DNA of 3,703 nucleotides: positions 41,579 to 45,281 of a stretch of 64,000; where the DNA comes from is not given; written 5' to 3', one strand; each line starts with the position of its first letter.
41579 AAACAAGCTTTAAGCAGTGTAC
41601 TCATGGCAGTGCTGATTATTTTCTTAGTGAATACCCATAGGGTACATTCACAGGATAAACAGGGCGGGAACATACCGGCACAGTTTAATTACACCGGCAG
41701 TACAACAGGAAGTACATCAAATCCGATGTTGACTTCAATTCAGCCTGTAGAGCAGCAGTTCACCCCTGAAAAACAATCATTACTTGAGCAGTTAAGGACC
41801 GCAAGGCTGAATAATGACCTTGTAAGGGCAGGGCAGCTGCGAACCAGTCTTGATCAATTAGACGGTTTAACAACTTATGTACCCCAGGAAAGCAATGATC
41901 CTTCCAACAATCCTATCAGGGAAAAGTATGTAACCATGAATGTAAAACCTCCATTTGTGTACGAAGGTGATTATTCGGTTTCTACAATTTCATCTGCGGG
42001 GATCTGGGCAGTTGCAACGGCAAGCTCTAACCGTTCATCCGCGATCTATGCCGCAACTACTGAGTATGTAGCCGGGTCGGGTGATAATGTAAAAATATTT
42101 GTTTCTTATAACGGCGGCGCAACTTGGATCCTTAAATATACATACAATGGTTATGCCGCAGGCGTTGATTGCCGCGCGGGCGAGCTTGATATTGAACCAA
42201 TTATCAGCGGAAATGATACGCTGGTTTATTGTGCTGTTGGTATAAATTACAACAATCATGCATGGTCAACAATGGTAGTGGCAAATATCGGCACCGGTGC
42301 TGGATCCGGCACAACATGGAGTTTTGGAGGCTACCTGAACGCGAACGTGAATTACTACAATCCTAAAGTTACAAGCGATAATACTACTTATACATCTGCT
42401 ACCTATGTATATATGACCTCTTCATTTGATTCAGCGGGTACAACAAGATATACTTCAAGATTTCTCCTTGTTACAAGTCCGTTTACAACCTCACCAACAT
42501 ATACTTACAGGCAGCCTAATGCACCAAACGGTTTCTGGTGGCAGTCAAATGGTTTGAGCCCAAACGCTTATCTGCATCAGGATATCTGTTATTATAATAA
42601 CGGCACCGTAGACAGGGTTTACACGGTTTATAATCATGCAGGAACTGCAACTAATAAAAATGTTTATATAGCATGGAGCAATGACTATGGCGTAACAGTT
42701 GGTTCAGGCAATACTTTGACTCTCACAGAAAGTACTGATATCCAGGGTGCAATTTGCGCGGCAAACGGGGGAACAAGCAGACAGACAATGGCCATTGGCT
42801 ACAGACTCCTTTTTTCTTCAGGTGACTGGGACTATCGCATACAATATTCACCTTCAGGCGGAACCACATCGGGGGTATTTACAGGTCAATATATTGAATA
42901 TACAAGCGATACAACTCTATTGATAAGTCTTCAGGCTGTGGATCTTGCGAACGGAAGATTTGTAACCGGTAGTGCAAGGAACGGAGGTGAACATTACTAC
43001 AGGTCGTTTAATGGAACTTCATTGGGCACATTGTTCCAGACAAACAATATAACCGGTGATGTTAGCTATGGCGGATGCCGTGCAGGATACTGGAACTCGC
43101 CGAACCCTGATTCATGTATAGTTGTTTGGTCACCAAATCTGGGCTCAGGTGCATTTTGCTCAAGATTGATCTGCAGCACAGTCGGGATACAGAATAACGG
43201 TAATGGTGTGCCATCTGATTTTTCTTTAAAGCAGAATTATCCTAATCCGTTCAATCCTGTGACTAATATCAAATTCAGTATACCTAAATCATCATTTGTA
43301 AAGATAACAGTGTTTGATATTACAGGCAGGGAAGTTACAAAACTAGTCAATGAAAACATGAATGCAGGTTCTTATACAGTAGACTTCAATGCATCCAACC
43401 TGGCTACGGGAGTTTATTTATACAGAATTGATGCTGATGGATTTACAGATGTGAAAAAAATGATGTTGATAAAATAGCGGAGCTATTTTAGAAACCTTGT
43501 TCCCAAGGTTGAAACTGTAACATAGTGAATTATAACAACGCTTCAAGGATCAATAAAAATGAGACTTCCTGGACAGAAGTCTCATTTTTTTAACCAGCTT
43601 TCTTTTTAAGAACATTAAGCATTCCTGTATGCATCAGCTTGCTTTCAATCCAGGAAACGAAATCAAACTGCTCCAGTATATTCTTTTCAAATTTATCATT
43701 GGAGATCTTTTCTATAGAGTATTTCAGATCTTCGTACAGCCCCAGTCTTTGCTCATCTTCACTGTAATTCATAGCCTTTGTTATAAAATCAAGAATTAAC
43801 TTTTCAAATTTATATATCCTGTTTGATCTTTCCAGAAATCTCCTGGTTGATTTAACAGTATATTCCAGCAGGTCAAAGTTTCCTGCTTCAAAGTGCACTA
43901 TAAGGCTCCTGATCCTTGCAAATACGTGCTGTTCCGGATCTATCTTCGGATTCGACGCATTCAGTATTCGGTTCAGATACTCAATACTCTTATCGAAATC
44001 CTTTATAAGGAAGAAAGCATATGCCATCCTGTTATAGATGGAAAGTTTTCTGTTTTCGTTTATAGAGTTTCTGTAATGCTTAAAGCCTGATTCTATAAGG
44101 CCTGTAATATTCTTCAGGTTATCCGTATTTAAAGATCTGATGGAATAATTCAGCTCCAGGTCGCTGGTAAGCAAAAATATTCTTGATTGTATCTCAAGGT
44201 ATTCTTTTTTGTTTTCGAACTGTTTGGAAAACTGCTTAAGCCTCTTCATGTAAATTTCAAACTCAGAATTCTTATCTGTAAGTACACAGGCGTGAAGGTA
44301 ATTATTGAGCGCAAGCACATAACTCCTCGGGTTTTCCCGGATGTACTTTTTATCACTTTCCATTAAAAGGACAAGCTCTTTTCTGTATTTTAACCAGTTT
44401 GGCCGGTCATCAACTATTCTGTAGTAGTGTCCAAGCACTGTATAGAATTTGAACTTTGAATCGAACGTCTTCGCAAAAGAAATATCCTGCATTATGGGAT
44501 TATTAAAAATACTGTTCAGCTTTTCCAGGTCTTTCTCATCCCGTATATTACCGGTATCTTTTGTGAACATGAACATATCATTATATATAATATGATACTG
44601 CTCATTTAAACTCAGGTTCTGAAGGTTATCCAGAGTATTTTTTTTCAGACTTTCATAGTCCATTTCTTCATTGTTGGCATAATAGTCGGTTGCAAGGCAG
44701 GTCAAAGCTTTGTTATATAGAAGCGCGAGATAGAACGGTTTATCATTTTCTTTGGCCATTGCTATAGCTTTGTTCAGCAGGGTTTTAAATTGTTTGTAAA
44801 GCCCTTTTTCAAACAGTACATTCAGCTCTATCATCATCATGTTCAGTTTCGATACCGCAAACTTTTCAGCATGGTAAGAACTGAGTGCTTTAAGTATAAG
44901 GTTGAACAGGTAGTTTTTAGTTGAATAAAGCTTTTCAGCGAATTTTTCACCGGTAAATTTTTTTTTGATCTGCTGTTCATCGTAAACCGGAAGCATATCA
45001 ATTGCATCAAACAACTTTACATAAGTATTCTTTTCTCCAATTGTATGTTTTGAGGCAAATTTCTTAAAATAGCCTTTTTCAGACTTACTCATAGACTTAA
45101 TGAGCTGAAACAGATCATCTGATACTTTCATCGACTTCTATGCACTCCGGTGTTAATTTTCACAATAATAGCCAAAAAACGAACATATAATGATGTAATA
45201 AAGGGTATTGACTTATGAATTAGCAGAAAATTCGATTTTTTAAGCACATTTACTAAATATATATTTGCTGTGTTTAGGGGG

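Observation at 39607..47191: Tandem duplicated two-gene module: diverged helical protein plus divergently transcribed, highly conserved Cys-rich T9SS cargo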

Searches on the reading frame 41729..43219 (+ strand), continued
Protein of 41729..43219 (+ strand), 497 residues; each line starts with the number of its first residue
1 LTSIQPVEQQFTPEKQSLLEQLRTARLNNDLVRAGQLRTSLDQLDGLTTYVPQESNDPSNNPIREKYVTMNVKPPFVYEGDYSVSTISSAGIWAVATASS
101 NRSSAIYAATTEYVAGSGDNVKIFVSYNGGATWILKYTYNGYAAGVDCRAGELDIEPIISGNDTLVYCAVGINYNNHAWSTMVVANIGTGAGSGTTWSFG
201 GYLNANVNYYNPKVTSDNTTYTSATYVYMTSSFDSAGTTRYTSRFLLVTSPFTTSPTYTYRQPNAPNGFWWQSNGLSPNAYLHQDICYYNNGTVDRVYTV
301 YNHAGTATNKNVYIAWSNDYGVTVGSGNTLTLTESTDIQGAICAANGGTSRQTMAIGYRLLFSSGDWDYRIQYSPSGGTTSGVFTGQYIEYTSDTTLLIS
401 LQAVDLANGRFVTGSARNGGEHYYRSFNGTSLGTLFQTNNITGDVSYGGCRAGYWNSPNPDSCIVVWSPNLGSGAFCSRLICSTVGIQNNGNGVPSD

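Call 93: search_protein_families(library=pfam, alignment_id=A11, max_evalue=0.01)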
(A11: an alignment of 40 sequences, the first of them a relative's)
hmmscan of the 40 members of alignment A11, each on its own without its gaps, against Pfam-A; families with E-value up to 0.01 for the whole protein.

A. member 1, P0200 (627 aa): 3 families
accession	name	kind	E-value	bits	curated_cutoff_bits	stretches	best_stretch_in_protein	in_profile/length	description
PF18962.6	Por_Secre_tail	-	6.9e-08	33.1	27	1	549-623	2-73/75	Secretion system C-terminal sorting domain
PF13860.13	FlgD_ig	-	0.001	19.4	27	0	563-610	18-71/79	FlgD Ig-like domain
PF20608.4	Phage_tube_C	-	0.0023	18.7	24.1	1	568-604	37-70/82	Phage tail tube protein C-terminal domain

B. families by the number of members that match (of 40 scanned): 20 families
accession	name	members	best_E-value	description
PF18962.6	Por_Secre_tail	18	3e-13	Secretion system C-terminal sorting domain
PF13860.13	FlgD_ig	9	2.8e-07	FlgD Ig-like domain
PF00404.24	Dockerin_1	6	4.9e-07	Dockerin type I domain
PF02012.26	BNR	5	6.4e-22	BNR/Asp-box repeat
PF13088.12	BNR_2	4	7.1e-09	BNR repeat-like domain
PF13585.12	CHU_C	4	0.0021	CHU_C Type IX secretion signal domain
PF21471.3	Reelin_subrepeat-B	2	3.4e-14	Reelin subrepeat B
PF15902.12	Sortilin-Vps10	2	1.6e-10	Sortilin, neurotensin receptor 3,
PF15892.11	BNR_4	1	3.6e-33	BNR repeat-containing family member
PF24316.1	Tli3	1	1.9e-24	T6SS Tli3 immunity protein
PF23044.1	SH3-C_UBE2O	1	6e-13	UBE2O, ubiquitin binding SH3-C domain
PF19410.4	DUF5980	1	1.4e-06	Family of unknown function (DUF5980)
PF00629.30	MAM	1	4.1e-06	MAM domain, meprin/A5/mu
PF15899.11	BNR_6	1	4.2e-06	BNR-Asp box repeat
PF21265.3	SBB_T7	1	0.00014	Single-stranded DNA-binding protein, Bacteriophage T7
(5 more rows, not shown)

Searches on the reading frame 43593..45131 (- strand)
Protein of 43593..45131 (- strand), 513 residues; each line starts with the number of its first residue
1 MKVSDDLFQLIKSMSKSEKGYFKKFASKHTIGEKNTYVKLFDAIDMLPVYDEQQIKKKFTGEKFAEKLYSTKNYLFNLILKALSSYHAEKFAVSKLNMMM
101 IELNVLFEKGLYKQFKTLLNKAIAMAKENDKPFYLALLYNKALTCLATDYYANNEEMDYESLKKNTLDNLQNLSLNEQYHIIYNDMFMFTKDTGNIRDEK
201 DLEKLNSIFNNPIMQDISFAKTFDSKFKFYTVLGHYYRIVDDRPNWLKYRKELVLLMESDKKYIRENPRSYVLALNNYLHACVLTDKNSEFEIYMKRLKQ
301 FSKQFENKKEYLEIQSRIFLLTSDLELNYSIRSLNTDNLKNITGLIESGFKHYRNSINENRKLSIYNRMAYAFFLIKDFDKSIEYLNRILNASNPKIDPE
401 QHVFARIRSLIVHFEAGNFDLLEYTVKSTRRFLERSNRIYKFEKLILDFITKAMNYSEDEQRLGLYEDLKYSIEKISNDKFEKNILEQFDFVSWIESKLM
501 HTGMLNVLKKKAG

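Call 5: search_protein_families(library=pfam, proteins=[window:43593-45131:-], max_evalue=1)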
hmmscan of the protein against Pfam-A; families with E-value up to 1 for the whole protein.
window:43593-45131:- (513 aa): 4 families
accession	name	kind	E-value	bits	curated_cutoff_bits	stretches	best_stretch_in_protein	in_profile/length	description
PF13424.12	TPR_12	-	0.00068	20.2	30.1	1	363-393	3-33/77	Tetratricopeptide repeat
PF00515.34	TPR_1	-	0.004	17.4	27.8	1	365-390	3-28/34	Tetratricopeptide repeat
PF13181.12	TPR_8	-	0.041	14.5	25.7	1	364-392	2-30/34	Tetratricopeptide repeat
PF07719.23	TPR_2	-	0.14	12.8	27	1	365-390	3-28/34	Tetratricopeptide repeat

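Call 6: search_protein_families(library=ncbifam, proteins=[window:43593-45131:-], max_evalue=1)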
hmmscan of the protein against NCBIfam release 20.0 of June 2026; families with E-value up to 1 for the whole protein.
window:43593-45131:- (513 aa): 2 families
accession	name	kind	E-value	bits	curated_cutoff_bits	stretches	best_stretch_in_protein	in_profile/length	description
NF058569.1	BT_2802_fam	domain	8.1e-56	190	550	1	1-508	1-502/502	BT2802 family ribose utilization protein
TIGR00242.1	TIGR00242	equivalog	0.038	13.9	98.35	1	270-343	28-98/144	division/cell wall cluster transcriptional repressor MraZ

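Call 9: search_solved_structures(query=window:43593-45131:-, max_evalue=1)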
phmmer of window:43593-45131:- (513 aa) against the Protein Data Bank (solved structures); distinct sequences matched with E-value up to 1: 1.
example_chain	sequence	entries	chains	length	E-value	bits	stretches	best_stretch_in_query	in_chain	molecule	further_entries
5to6_A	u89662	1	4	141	0.54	12.3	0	269-324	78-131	Nucleoprotein TPR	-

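Call 22: find_homologous_proteins(query=window:43593-45131:-, max_evalue=0.001)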
Query window:43593-45131:- (513 aa): 282 proteins with E <= 0.001 among 8000 candidates; the best 120 are listed.
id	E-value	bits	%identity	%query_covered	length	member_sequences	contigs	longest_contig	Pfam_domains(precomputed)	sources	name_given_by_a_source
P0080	0.0e+0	1113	100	100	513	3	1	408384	-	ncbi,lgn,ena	-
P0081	8.8e-290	979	88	100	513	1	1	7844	-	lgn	-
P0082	2.4e-289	978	87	100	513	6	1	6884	-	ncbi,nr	ncbi:MAG TPA: hypothetical protein VG961_04985 [Ignavibacteria bacterium]|nr:hypothetical protein [I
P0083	2.0e-281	952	85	100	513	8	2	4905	-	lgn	-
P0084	3.7e-281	951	85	100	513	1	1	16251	-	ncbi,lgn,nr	ncbi:MAG: hypothetical protein HOP31_10100 [Ignavibacteria bacterium]|nr:hypothetical protein [Ignav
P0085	1.0e-276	936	84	100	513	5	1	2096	-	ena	-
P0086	5.3e-254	861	77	100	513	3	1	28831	-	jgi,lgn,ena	-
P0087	1.3e-253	860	77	100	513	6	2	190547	-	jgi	-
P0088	4.5e-249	845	78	97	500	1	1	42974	-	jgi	jgi:hypothetical protein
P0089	1.2e-248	844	77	100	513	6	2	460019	-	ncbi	-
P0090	2.4e-247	839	74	100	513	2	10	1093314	-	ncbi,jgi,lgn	-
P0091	2.3e-244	830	74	100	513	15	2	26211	-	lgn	-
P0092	2.9e-244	829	74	100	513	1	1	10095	-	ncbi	ncbi:MAG: hypothetical protein ABI543_11825 [Ignavibacteria bacterium]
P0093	1.0e-240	818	74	100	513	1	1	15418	-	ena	-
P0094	4.3e-239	812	72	100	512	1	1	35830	-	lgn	-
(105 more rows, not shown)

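Call 34: find_related_loci(query=A2, collection=genome_contigs, flank=6000)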
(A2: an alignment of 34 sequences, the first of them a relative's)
Query A2 (513 aa) in genome_contigs; peptide patterns used: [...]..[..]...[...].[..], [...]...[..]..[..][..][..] (x = any residue, [..] = any of these).
597 stretches matched a pattern (row limit reached: there are more); 536 encode a relative of the query (tblastn E <= 1e-3); the best 80 are kept; 80 distinct loci.
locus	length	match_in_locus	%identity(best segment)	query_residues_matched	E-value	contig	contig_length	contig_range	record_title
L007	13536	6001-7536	87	1-512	0e+0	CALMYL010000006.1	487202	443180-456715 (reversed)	MAG TPA_asm: uncultured Ignavibacteria bacterium isolate SRR2107182_bin.96_CONCOCT_v1.1_MAG genome assembly, contig: ERZ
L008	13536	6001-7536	87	1-512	0e+0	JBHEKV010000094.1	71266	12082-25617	MAG: Ignavibacteria bacterium isolate bin.560 k141_6452427, whole genome shotgun sequence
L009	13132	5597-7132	85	1-512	0e+0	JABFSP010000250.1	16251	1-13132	MAG: Ignavibacteria bacterium isolate WB-IL-15 seq_1695, whole genome shotgun sequence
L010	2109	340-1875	83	1-512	0e+0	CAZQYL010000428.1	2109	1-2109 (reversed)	MAG TPA_asm: uncultured Ignavibacteriales bacterium isolate SRP107338_co1_91 genome assembly, contig: NODE_95751_length_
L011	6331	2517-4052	74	1-512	0e+0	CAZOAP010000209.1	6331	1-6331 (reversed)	MAG TPA_asm: uncultured Ignavibacteriales bacterium isolate binchicken_co322_93 genome assembly, contig: NODE_13323_leng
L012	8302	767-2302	74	1-512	0e+0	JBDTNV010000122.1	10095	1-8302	MAG: Ignavibacteria bacterium isolate cluster3_bin.159 NODE_30629_length_10095_cov_6.786952, whole genome shotgun sequen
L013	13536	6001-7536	64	1-512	0e+0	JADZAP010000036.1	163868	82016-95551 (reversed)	MAG: Ignavibacteria bacterium isolate SJ631 c_000000862382, whole genome shotgun sequence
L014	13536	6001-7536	63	1-512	0e+0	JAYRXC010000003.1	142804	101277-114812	MAG: Ignavibacteria bacterium isolate EBPR_ori4bin.22 k141_26825, whole genome shotgun sequence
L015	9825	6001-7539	60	1-513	0e+0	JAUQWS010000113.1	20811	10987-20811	MAG: Ignavibacteria bacterium isolate BIN9 contig_204032, whole genome shotgun sequence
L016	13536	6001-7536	56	1-512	0e+0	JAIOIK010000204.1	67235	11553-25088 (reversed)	MAG: Ignavibacteria bacterium isolate MAG_28 contig_344605, whole genome shotgun sequence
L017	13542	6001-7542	41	1-513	1e-108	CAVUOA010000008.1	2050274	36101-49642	MAG: Ignavibacteriota bacterium isolate MFD02416.bin.2.75 genome assembly, contig: contig_13703, whole genome shotgun se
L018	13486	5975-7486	37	1-511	2e-91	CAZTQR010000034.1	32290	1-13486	MAG TPA_asm: uncultured Ignavibacteriaceae bacterium isolate SRP189682_co2_437 genome assembly, contig: NODE_1663_length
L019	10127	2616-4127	37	1-511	8e-90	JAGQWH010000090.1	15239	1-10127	MAG: Ignavibacteriae bacterium isolate HKST-UBA123 NODE_90_length_15239_cov_4.602427, whole genome shotgun sequence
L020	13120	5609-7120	36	1-511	4e-88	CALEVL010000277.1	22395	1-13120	MAG TPA_asm: uncultured Ignavibacteria bacterium isolate SRR5576004_bin.128_CONCOCT_v1.1_MAG genome assembly, contig: ER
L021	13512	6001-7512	36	1-511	1e-86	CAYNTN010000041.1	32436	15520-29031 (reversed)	MAG TPA_asm: uncultured Ignavibacteriaceae bacterium isolate SRP173033_co3_149 genome assembly, contig: NODE_1455_length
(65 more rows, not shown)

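Call 38: search_protein_families(library=pfam, alignment_id=A3, max_evalue=0.001)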
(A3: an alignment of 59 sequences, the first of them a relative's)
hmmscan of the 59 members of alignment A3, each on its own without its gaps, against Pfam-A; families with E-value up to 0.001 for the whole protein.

A. member 1, L007:3989-5818:- (610 aa): 1 family
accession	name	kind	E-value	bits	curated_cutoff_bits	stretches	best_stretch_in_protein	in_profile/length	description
PF18962.6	Por_Secre_tail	-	1.7e-12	47.9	27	1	532-607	2-74/75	Secretion system C-terminal sorting domain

B. families by the number of members that match (of 59 scanned): 49 families (the first 25 are shown)
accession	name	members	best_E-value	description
PF18962.6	Por_Secre_tail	46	3.3e-17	Secretion system C-terminal sorting domain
PF00041.27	fn3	18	1.1e-18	Fibronectin type III domain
PF13573.12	SprB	16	3.4e-95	SprB repeat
PF07495.19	Y_Y_Y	9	3.2e-11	Y_Y_Y domain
PF13860.13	FlgD_ig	8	5.7e-06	FlgD Ig-like domain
PF13585.12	CHU_C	6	7.4e-16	CHU_C Type IX secretion signal domain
PF24489.1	Ig_J_second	6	4.8e-05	Tip attachment protein J second Ig-like domain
PF13620.12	CarboxypepD_reg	5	7.9e-10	Carboxypeptidase regulatory-like domain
PF23623.1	GBD_IRG7_N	5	3.8e-09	IRG7 N-terminal galactose binding domain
PF06739.17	SBBP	4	5.2e-34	Beta-propeller repeat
PF17210.9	SdrD_B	4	1.8e-10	SdrD B-like domain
PF25778.1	DUF7948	3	1.1e-59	Domain of unknown function (DUF7948)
PF18911.6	PKD_4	3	3.7e-43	PKD domain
PF00801.26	PKD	3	4.6e-27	PKD domain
PF06832.18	BiPBP_C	3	1.4e-07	Penicillin-Binding Protein C-terminus Family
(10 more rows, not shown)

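Call 45: search_solved_structures(query=A2, max_evalue=10)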
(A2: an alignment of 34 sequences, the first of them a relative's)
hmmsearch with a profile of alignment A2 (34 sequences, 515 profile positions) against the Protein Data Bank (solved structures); distinct sequences matched with E-value up to 10: 26.
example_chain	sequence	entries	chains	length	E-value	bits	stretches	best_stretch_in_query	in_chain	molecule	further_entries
3fwv_A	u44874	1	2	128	0.0003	23.1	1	82-174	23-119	Hsc70/Hsp90-organizing protein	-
9qqu_A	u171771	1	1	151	0.00031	23.1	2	359-393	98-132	Stress-induced-phosphoprotein 1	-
3esk_A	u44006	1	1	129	0.00075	21.8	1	82-174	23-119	Stress-induced-phosphoprotein 1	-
1elr_A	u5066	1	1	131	0.00077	21.8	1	82-173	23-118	TPR2A-DOMAIN OF HOP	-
2nc9_A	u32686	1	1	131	0.00084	21.7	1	82-173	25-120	Stress-induced-phosphoprotein 1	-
8bu0_A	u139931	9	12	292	0.011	18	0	347-390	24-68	Consensus tetratricopeptide repeat protein | Crystal structure of an 8-repeat consensus TPR superhelix with Zinc. | Monomer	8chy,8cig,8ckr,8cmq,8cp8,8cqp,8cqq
7ai4_A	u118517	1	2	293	0.013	17.8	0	326-411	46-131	Isoform C of Kinesin light chain 1,Isoform C of Kinesin light chain 1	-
3nf1_A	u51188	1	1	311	0.015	17.6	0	256-349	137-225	Kinesin light chain 1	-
4gcn_A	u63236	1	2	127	0.025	16.8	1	328-406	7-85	Protein STI-1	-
6nuk_A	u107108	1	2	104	0.029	16.6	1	283-355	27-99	Ferredog-Diesel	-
2fo7_A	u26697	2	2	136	0.033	16.4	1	347-390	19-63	SYNTHETIC CONSENSUS TPR PROTEIN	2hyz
8ch0_A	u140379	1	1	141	0.034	16.4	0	347-389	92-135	Consensus tetratricopeptide repeat protein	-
6fuz_A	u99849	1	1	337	0.047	15.9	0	327-410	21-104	Kinesin light chain 1,Kinesin light chain 1,C-Jun-amino-terminal kinase-interacting protei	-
6fv0_A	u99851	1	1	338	0.048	15.9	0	327-410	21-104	Kinesin light chain 1,Torsin-1A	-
6swu_A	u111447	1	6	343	0.051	15.8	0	327-410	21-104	Kinesin light chain 1,Kinesin light chain 1,TPR domain of kinesin light chain 1 in complex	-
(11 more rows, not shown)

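Call 72: search_protein_families(library=ncbifam, alignment_id=A2, max_evalue=0.001)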
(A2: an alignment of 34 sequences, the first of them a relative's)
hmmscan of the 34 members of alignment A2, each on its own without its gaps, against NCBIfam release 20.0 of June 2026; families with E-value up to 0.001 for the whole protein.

A. member 1, P0080 (513 aa): 1 family
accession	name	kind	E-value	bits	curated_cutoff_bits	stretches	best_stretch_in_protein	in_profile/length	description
NF058569.1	BT_2802_fam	domain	8.1e-56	190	550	1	1-508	1-502/502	BT2802 family ribose utilization protein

B. families by the number of members that match (of 34 scanned): 1 family
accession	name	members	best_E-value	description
NF058569.1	BT_2802_fam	34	9.9e-71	BT2802 family ribose utilization protein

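Call 103: search_protein_families(library=padloc, proteins=[window:43593-45131:-], max_evalue=0.01)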
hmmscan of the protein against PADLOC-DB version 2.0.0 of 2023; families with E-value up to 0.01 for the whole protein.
window:43593-45131:- (513 aa): 0 families
